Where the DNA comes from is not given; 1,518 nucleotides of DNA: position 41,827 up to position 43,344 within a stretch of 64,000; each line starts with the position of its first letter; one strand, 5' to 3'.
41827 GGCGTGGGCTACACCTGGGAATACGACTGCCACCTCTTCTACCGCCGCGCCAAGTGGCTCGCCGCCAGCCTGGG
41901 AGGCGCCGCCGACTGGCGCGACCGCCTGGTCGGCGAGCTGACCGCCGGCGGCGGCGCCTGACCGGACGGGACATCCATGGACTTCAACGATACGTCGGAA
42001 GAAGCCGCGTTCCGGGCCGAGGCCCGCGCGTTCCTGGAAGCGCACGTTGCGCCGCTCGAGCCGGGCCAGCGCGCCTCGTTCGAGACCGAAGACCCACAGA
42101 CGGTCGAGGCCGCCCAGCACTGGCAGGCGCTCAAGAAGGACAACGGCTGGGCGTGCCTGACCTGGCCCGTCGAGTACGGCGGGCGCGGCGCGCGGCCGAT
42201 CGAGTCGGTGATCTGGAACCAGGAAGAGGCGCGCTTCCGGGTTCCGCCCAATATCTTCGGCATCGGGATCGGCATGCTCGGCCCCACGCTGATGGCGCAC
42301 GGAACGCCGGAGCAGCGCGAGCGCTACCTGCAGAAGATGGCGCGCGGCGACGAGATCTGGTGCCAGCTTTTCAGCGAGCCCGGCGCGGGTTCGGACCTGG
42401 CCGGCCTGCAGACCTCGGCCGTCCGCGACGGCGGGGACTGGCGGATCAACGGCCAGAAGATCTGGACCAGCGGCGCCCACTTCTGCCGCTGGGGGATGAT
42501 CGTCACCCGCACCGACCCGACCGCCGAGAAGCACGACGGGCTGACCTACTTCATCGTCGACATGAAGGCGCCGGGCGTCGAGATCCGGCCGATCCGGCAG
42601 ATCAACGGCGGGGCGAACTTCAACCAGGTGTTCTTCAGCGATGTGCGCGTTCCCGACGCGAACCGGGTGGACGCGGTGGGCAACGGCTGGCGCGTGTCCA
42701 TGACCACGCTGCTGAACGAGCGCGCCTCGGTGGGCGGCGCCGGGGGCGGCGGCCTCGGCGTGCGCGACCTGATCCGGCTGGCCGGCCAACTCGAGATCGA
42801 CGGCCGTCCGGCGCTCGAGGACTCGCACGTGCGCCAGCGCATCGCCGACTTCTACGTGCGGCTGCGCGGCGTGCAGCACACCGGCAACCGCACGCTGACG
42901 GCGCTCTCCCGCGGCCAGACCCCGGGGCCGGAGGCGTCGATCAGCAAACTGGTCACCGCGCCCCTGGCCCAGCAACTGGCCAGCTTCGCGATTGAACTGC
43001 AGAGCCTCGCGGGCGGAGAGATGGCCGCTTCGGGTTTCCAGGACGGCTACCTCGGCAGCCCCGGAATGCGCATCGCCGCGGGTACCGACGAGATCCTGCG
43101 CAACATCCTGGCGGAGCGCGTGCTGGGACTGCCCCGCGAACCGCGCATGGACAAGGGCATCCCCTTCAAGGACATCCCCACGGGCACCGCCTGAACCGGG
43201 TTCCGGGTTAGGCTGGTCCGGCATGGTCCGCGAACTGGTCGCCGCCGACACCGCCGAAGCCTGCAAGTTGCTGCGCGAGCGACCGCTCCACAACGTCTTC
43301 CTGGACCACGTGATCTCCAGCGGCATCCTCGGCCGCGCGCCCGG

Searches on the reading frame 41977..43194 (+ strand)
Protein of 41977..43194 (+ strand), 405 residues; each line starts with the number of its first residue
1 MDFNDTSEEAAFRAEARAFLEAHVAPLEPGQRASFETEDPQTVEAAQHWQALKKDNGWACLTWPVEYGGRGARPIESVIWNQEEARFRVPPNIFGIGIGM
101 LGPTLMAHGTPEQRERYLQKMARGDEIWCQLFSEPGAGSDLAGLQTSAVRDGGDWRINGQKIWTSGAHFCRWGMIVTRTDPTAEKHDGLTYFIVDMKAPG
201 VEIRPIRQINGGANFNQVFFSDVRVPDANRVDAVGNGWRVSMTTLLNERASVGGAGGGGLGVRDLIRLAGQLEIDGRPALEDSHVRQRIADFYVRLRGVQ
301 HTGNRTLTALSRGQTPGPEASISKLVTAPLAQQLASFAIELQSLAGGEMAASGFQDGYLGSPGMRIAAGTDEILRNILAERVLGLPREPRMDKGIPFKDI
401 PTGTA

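Call 10: search_protein_families(library=pfam, proteins=[window:41977-43194:+], max_evalue=0.01)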
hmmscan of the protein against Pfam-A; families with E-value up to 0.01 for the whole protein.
window:41977-43194:+ (405 aa): 4 families
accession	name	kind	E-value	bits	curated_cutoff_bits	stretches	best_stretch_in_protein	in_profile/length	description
PF00441.29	Acyl-CoA_dh_1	-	7.1e-26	91.6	22.4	1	235-383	1-150/150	Acyl-CoA dehydrogenase, C-terminal domain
PF02770.24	Acyl-CoA_dh_M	-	4.7e-21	75.2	33.3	1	129-223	1-97/97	Acyl-CoA dehydrogenase, middle domain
PF02771.21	Acyl-CoA_dh_N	-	2.1e-19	70.4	22.9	1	6-125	1-113/113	Acyl-CoA dehydrogenase, N-terminal domain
PF14749.11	Acyl-CoA_ox_N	-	0.00031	21.7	25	1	86-123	79-116/120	Acyl-coenzyme A oxidase N-terminal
